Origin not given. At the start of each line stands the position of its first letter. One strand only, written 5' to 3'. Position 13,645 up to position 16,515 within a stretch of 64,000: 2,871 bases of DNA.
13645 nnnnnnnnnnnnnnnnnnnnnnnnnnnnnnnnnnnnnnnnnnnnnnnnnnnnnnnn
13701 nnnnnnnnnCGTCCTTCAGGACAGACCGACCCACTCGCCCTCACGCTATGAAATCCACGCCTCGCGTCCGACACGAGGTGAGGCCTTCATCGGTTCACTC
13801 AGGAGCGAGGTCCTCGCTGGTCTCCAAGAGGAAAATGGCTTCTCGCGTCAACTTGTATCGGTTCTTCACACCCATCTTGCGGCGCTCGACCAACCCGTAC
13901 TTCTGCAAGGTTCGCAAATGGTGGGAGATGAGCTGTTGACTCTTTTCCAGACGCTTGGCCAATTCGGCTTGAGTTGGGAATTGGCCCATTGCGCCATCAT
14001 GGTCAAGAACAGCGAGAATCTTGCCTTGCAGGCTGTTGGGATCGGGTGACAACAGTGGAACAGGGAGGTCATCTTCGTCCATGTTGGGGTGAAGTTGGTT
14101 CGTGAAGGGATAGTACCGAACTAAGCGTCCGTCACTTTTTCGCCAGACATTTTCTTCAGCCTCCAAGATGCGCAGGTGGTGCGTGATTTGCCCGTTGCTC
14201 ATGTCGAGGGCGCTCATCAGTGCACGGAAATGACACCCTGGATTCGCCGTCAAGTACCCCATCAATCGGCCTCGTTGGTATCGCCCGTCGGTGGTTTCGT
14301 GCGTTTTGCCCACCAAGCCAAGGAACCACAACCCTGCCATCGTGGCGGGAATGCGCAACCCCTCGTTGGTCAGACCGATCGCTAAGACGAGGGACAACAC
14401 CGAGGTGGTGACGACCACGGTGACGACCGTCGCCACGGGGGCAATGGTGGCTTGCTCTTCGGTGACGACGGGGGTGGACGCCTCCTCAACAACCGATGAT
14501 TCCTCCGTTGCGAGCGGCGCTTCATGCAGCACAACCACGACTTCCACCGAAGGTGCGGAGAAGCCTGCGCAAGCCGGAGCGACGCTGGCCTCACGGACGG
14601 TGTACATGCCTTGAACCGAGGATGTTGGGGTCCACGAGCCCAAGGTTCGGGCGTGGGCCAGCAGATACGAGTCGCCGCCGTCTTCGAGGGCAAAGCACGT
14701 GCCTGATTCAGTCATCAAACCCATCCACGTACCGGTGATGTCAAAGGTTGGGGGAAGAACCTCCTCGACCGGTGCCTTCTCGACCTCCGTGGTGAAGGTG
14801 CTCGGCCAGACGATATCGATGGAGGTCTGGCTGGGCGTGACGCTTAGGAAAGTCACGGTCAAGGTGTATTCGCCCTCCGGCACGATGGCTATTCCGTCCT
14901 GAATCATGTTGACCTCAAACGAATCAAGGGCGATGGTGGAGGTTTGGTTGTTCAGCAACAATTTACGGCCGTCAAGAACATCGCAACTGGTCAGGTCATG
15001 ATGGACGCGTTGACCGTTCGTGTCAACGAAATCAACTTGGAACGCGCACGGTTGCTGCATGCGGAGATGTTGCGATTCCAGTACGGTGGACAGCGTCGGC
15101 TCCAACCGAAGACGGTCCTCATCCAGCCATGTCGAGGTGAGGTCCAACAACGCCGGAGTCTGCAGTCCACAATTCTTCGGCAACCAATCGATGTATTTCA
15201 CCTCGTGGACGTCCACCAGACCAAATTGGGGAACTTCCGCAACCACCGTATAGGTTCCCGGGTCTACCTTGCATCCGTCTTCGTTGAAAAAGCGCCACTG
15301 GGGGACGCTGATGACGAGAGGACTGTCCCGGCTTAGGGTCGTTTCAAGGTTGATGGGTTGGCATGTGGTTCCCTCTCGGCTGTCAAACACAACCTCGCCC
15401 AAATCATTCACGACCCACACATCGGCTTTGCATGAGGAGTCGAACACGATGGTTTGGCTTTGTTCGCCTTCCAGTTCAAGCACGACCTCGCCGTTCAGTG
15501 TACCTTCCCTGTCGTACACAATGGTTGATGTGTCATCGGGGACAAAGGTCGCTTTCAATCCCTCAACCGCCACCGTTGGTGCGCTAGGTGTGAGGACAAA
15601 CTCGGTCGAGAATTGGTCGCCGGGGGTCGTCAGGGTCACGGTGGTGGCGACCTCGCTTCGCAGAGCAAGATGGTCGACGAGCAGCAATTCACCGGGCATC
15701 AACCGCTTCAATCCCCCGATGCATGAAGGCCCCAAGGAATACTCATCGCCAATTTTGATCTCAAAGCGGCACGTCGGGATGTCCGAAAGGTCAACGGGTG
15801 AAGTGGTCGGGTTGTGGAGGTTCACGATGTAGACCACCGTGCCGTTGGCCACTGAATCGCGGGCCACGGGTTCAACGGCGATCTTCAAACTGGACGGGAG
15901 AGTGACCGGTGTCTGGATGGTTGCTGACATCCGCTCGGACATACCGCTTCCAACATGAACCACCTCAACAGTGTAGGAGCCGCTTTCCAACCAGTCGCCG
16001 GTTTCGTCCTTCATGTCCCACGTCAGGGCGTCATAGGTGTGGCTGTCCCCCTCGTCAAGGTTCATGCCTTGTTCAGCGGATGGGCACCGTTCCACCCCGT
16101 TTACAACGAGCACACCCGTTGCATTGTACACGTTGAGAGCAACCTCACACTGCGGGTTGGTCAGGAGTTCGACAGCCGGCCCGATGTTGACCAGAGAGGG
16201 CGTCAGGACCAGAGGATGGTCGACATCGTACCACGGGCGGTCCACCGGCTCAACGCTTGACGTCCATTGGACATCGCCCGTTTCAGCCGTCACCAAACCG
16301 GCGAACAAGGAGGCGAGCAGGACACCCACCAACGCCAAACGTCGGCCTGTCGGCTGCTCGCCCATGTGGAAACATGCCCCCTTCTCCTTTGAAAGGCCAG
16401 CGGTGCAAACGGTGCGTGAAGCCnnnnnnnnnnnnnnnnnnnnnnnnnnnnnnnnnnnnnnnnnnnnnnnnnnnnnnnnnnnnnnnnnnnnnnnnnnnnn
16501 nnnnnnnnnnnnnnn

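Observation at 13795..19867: Two-gene operon: giant Ca-binding adhesin followed by a membrane-tethered double winged-helix protein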

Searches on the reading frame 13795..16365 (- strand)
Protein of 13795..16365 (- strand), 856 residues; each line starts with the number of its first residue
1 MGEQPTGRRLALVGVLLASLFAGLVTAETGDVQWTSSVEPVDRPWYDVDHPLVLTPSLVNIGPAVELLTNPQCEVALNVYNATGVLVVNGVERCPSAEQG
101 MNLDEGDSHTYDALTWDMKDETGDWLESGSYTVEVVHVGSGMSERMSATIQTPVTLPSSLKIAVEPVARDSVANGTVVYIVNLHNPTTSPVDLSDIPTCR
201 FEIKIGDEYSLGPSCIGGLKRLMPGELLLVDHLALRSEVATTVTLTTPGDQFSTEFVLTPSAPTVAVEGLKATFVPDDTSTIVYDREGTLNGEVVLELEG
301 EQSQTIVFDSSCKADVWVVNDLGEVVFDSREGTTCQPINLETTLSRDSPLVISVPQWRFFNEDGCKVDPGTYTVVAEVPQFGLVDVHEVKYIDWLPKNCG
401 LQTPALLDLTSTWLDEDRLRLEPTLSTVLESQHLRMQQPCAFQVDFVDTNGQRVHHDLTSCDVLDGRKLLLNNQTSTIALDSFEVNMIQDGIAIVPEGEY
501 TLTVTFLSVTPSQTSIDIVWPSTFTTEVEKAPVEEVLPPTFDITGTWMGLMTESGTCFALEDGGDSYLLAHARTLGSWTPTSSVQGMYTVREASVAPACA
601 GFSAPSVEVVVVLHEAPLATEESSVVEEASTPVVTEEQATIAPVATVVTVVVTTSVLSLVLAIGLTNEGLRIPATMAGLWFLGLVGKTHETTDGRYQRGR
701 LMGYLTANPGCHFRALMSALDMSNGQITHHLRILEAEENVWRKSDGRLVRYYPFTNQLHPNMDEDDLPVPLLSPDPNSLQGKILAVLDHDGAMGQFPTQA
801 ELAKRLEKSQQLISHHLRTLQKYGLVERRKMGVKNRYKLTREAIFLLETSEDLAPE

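Call 4: search_protein_families(library=pfam, proteins=[window:13795-16365:-], max_evalue=0.01)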
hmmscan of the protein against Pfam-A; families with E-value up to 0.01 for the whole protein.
window:13795-16365:- (856 aa): 13 families
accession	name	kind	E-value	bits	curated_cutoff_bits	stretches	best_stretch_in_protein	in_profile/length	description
PF24266.1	HTH_HVO_0163_N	-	1.9e-14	53.9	31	1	697-754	3-60/70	HVO_0163, N-terminal HTH domain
PF01022.26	HTH_5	-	1.5e-10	41.2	22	1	801-827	20-46/47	Bacterial regulatory protein, arsR family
PF13412.12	HTH_24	-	6.5e-09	35.7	21.9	1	798-827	19-48/48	Winged helix-turn-helix DNA-binding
PF12690.13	BsuPI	-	7.8e-08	32.7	22.9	1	284-378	8-96/101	Intracellular proteinase inhibitor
PF12840.13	HTH_20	-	2.8e-07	30.8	27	1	800-829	22-51/51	Helix-turn-helix domain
PF12802.13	MarR_2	-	3.1e-07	30.9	27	1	790-829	18-53/61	MarR family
PF01047.28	MarR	-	3.9e-06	27.1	24.6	1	780-830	5-51/59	MarR family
PF13601.12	HTH_34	-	6.3e-06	26.7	27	0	700-740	4-44/80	Winged helix DNA-binding domain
PF08100.18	Dimerisation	-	0.0014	18.9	25.6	1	791-848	35-92/93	O-methyltransferase dimerisation domain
PF13860.13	FlgD_ig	-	0.0025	18.2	27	0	113-137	51-75/79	FlgD Ig-like domain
PF13545.12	HTH_Crp_2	-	0.0032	17.8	27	1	797-841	23-69/70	Crp-like helix-turn-helix domain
PF25212.1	HVO_A0114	-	0.0041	17.3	27.6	0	801-836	41-76/84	HVO_A0114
PF13730.12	HTH_36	-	0.0056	16.9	25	0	786-826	14-55/55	Helix-turn-helix domain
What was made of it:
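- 14446..16284 (-): Gene B ectodomain (residues 28-640): about five beta-sandwich domains, 12 invariant Cys, net charge about -62. Pfam BsuPI at 284-378 (call 4).
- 14107..14286 (-): Winged helix 1 (residues about 694-753). Pfam HTH_HVO_0163_N, E = 1.9e-14, 53.9 bits against a cut-off of 31 (call 4).
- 13819..14031 (-): Winged helix 2 (residues about 779-849), ArsR/SmtB-like, with recognition helix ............. Pfam HTH_5, HTH_24 and MarR (call 4).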

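Call 7: find_homologous_proteins(query=window:13795-16365:-, max_evalue=0.001)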
Query window:13795-16365:- (856 aa): 30 proteins with E <= 0.001 among 8000 candidates.
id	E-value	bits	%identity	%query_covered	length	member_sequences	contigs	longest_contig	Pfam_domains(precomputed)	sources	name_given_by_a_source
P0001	0.0e+0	1917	98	100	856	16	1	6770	PF01047.29,PF12840.14,PF13412.13,PF12690.14,PF01022.27,PF13601.13,PF12802.14,PF24266.2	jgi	-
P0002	0.0e+0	1026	55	100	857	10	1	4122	PF12840.14,PF13412.13,PF12690.14,PF01022.27,PF13601.13,PF12802.14,PF24266.2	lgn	-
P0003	6.5e-293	992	54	100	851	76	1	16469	PF01047.29,PF12840.14,PF13412.13,PF01022.27,PF13601.13,PF12802.14,PF24266.2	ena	-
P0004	3.8e-292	990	54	100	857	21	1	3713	PF01047.29,PF12840.14,PF13412.13,PF12690.14,PF01022.27,PF13601.13,PF12802.14,PF13860.13,PF24266.2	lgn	-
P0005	1.5e-291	988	54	100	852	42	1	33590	PF01047.29,PF12840.14,PF13412.13,PF12690.14,PF01022.27,PF13601.13,PF12802.14,PF24266.2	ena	-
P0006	6.0e-290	982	54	100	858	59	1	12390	PF01047.29,PF12840.14,PF13412.13,PF01022.27,PF12802.14,PF24266.2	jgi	-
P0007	1.2e-288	978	54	100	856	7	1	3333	PF01047.29,PF12840.14,PF13412.13,PF01022.27,PF13601.13,PF12802.14,PF24266.2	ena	-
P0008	1.2e-286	971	52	100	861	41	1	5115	PF01047.29,PF12840.14,PF13412.13,PF12690.14,PF01022.27,PF13601.13,PF12802.14,PF24266.2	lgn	-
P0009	1.4e-285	968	54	100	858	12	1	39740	PF01047.29,PF12840.14,PF13412.13,PF01022.27,PF13601.13,PF12802.14,PF24266.2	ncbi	-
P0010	3.8e-285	966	53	100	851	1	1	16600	PF01047.29,PF12840.14,PF13412.13,PF12690.14,PF01022.27,PF13601.13,PF12802.14,PF24266.2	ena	-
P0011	5.3e-285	966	54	100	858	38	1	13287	PF01047.29,PF12840.14,PF13412.13,PF12690.14,PF01022.27,PF13601.13,PF12802.14,PF24266.2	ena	-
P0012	7.8e-285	965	52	100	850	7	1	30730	PF01047.29,PF12840.14,PF13412.13,PF01022.27,PF13601.13,PF12802.14,PF24266.2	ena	-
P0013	8.9e-285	965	53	100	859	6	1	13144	PF01047.29,PF12840.14,PF13412.13,PF12690.14,PF01022.27,PF12802.14,PF24266.2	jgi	jgi:predicted transcriptional regulator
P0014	1.4e-284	965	53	100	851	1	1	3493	PF01047.29,PF12840.14,PF13412.13,PF01022.27,PF13601.13,PF12802.14,PF24266.2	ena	-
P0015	1.5e-284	965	53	100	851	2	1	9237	PF01047.29,PF12840.14,PF13412.13,PF01022.27,PF13601.13,PF12802.14,PF24266.2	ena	-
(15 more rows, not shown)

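Call 8: search_protein_families(library=ncbifam, proteins=[window:13795-16365:-], max_evalue=0.01)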
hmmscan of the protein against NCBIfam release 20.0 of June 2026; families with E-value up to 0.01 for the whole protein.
window:13795-16365:- (856 aa): 9 families
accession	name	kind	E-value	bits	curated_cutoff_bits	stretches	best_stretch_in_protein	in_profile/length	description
NF033788.1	HTH_metalloreg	subfamily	2.7e-15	55.9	55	2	800-844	29-73/77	metalloregulator ArsR/SmtB family transcription factor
NF033789.1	repress_SdpR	subfamily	5.2e-08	32.7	100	1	798-840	23-65/79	autorepressor SdpR family transcription factor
TIGR01884.1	cas_HTH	subfamily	3.4e-07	29.9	60.2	1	767-833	131-192/202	CRISPR-associated CARF protein Csa3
NF041413.1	ArsR_Rv2640c_fam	equivalog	7.6e-07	29.5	155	1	798-847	60-109/118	Rv2640c family ArsR-like transcriptional regulator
NF047906.1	CdPbTransRegCmtR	equivalog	8e-06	25.7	150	1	795-841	35-79/104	Cd(II)/Pb(II)-sensing metalloregulatory transcriptional regulator CmtR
NF045707.1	Dbac_1936_reg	equivalog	0.00023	21.1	115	0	801-847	35-82/99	ArsR/SmtB-type metalloregulator TsoR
NF007528.0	PRK10141.1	subfamily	0.00049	19.9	97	0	800-840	34-74/117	metalloregulator ArsR/SmtB family transcription factor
NF005176.1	PRK06655.1-1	equivalog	0.0024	17.8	230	0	113-153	125-165/197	flagellar hook assembly protein FlgD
NF041397.1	TranRegGlpR_Halo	equivalog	0.0095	15.6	300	0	799-832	22-55/253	HTH-type transcriptional regulator GlpR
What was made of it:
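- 13819..14031 (-): NCBIfam HTH_metalloreg, 55.9 bits against a cut-off of 55 (call 8).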

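Call 11: find_related_loci(query=A1, collection=genome_contigs, flank=10000)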
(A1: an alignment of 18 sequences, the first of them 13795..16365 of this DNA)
Query A1 (856 aa) in genome_contigs; peptide patterns used: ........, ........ (x = any residue, [..] = any of these).
189 stretches matched a pattern; 153 encode a relative of the query (tblastn E <= 1e-3); the best 80 are kept; 80 distinct loci.
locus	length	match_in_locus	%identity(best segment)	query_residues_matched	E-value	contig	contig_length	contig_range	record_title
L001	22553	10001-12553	53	1-853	0e+0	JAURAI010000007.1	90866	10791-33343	MAG: Poseidonia sp. isolate SFB_13D_100_41 k141_1475266_length_90866_cov_27.7351, whole genome shotgun sequence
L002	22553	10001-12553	52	1-853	0e+0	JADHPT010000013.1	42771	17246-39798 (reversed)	MAG: Poseidonia sp. isolate BS307-5m-G40 BS307-5m-C496, whole genome shotgun sequence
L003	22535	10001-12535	54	1-854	0e+0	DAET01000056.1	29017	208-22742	MAG TPA_asm: Euryarchaeota archaeon UBA486 UBA486_contig_12775, whole genome shotgun sequence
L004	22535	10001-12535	54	1-854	0e+0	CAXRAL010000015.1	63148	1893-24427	MAG: Candidatus Poseidoniaceae archaeon isolate YZ09aB_8.77 genome assembly, contig: k141_835979, whole genome shotgun s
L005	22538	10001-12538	55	1-856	0e+0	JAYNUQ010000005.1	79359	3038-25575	MAG: Candidatus Poseidoniales archaeon isolate 139536_S27_maxbin_bins.tsv.039 NODE_101_length_79359_cov_13.480114, whole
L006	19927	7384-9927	54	1-856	0e+0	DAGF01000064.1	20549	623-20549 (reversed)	MAG TPA_asm: Euryarchaeota archaeon UBA549 UBA549_contig_36108, whole genome shotgun sequence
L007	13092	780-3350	54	1-854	0e+0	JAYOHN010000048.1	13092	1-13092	MAG: Poseidonia sp. isolate 139549_S151_rosella_bins.tsv.060 NODE_4045_length_13092_cov_10.293626, whole genome shotgun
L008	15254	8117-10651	53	1-854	0e+0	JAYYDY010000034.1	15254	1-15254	MAG: Thermoplasmatota archaeon isolate XS_MAG49 XS_MAG49_0034, whole genome shotgun sequence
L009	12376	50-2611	53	1-854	0e+0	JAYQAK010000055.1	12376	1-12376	MAG: Poseidonia sp. isolate 139585_S186_metabat_bins_sspec.tsv.121_sub NODE_4461_length_12376_cov_7.294538, whole genome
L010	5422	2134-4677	54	1-856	0e+0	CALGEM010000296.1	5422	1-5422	MAG TPA_asm: uncultured euryarchaeote isolate ERR599053_bin.127_CONCOCT_v1.1_MAG genome assembly, contig: ERZ840905.2537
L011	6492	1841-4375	53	1-854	0e+0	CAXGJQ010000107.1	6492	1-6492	MAG TPA_asm: uncultured Candidatus Poseidoniales archaeon isolate ERR315856_concoct_3 genome assembly, contig: ERZ677869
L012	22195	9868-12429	52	1-854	0e+0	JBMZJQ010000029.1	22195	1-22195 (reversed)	MAG: Poseidonia sp. isolate ME_XS_2301_3_bin18 ME_XS_2301_3_bin18_28, whole genome shotgun sequence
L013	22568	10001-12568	54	1-854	0e+0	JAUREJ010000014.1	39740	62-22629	MAG: Poseidonia sp. isolate SFB_3D_100_22 NODE_14_length_39740_cov_5.594559, whole genome shotgun sequence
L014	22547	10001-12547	54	1-856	0e+0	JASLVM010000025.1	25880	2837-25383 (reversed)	MAG: Poseidonia sp. isolate ETNP17_MAG_14 NODE_25_length_25880_cov_14.036934, whole genome shotgun sequence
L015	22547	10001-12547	54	1-856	0e+0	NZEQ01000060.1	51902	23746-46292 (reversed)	MAG: Verrucomicrobiales bacterium isolate ARS100 12685, whole genome shotgun sequence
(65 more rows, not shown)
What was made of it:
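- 13795..16365 (-): Gene B: 856-aa type-I transmembrane protein with a C-terminal tandem winged-helix module (candidate transmembrane transcription regulator). An ortholog was found in 153 Poseidoniales species genomes (call 11).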

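Call 74: predict_structure(alignment_id=A5)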
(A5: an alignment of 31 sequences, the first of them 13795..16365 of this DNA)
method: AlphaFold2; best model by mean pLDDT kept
length: 856 residues; sequences in the alignment: 31
mean_pLDDT: 71.0   pTM: 0.56
mean pLDDT of the five models: 71.0, 70.2, 68.7, 67.6, 66.5
residues with pLDDT >= 90: 164; 70-90: 374; 50-70: 81; < 50: 237
segments of 3 or more residues with pLDDT < 50: 1-4, 20-28, 527-536, 620-731, 733-738, 740-762, 768-803, 824-826, 828-856
pLDDT, mean of each block of 10 residues (from residue 1): 48 61 46 88 91 93 84 90 90 80 87 91 90 92 92 90 85 74 88 90 92 88 88 86 90 87 81 82 80 90 88 90 86 84 89 89 83 90 89 69 82 88 88 77 88 82 73 74 84 85 88 89 59 52 85 85 83 64 83 82 84 69 32 28 28 37 41 40 33 30 33 36 41 48 45 45 49 46 45 39 50 56 49 44 44 37
secondary structure, 60 per line:
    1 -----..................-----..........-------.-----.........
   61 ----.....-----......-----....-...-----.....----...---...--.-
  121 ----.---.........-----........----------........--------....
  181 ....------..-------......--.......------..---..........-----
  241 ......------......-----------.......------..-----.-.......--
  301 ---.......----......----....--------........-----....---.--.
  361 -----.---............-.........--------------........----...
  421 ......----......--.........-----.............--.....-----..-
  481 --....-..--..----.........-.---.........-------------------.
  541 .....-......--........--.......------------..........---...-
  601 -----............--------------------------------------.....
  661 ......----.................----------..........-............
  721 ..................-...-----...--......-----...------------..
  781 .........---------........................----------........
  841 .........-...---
elements in order (helices of 4 or more, strands of 3 or more residues): H6-23 E32-38 E52-60 E65-69 E75-80 E86-89 E99-103 E108-110 E114-116 E129-137 E143-150 E161-168 E177-184 E200-205 E208-214 E226-235 E241-246 E253-258 E270-276 E292-298 E304-310 E315-320 E325-328 E337-344 E350-353 E370-378 E383-391 E406-413 E418-426 E431-436 E439-447 E453-465 E468-472 E483-486 E498-506 E512-520 E540-545 E547-552 E555-562 E565-571 E584-593 E606-617 H656-666 H671-687 H698-707 H709-738 E740-742 E748-750 H753-758 H779-789 H799-822 H833-849
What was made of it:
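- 16285..16365 (-): Gene B signal peptide (residues 1-27; cleavage motif VTA|E, ASA|D in homologs). AF2 predicts helix 6-23 (call 74).
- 14446..16284 (-): AF2 pLDDT is mostly 80-92 and the region is all-beta (call 74).
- Checked: The ectodomain is all-beta in AlphaFold2, about five beta-sandwich domains, with pLDDT mostly 80-92 over residues 30-620 (call 74).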

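Call 76: fold_search(model_id=the predicted structure, library=pdb)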
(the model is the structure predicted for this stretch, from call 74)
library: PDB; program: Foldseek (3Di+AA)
matches with E <= 10: 1995; with E <= 0.001: 144
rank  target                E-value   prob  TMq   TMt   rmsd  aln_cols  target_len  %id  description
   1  3pvm_A                9.1e-12  1.00  0.13  0.08  30.7       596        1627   10  Structure of Complement C5 in Complex with CVF (released 2011-01-19)
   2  3prx_A                1.6e-10  1.00  0.13  0.08  27.8       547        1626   10  Structure of Complement C5 in Complex with CVF and SSL7 (released 2011-01-19)
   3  6rqj_B                1.7e-10  1.00  0.12  0.15  31.7       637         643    9  Structure of human complement C5 complexed with tick inhibitors OmCI, RaCI1 and CirpT1 (released 2020-01-08)
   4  1e07                  2.6e-10  1.00  0.09  0.12  37.0       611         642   11  Model of human carcinoembryonic antigen by homology modelling and curve-fitting to experimental solution scattering data (released 2000-07-04)
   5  9fx2                  7.1e-10  1.00  0.11  0.09  29.9       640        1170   10  Structure of methylamine activated CD109 (released 2025-03-19)
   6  4u4j                  1.4e-09  1.00  0.12  0.08  35.2       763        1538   10  Crystal structure of Salmonella alpha-2-macroglobulin mutant Y1175G (released 2014-09-17)
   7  6h03_A                2.3e-09  1.00  0.12  0.09  29.9       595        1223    9  OPEN CONFORMATION OF THE MEMBRANE ATTACK COMPLEX (released 2018-12-19)
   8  8b0f_A                2.5e-09  1.00  0.11  0.09  29.7       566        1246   11  CryoEM structure of C5b8-CD59 (released 2023-02-22)
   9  3hs0_F                3.2e-09  1.00  0.10  0.13  26.5       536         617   12  Cobra Venom Factor (CVF) in complex with human factor B (released 2009-07-07)
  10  3hs0_A                4.6e-09  1.00  0.10  0.13  26.6       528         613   11  Cobra Venom Factor (CVF) in complex with human factor B (released 2009-07-07)
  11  3hrz_A                5.1e-09  1.00  0.10  0.13  27.5       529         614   10  Cobra Venom Factor (CVF) in complex with human factor B (released 2009-07-07)
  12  7q62_B                7.6e-09  1.00  0.13  0.13  28.7       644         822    8  Structure of TEV cleaved A2ML1 dimer (A2ML1-TT dimer) (released 2022-04-20)
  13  3frp_A                9.4e-09  1.00  0.09  0.12  28.5       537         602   10  Crystal Structure of Cobra Venom Factor, a Co-factor for C3- and C5 convertase CVFBb (released 2009-04-28)
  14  7q1y_A                1.1e-08  1.00  0.11  0.08  29.6       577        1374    9  X-ray structure of human A2ML1 (released 2022-04-20)
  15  7nyc_A                1.1e-08  1.00  0.13  0.09  27.1       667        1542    8  cryoEM structure of 3C9-sMAC (released 2021-10-06)
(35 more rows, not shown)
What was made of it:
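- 14446..16284 (-): Foldseek hits macroglobulin and Ig-domain arrays (call 76).
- Checked: Foldseek matches arrays of macroglobulin and Ig-like domains (call 76).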
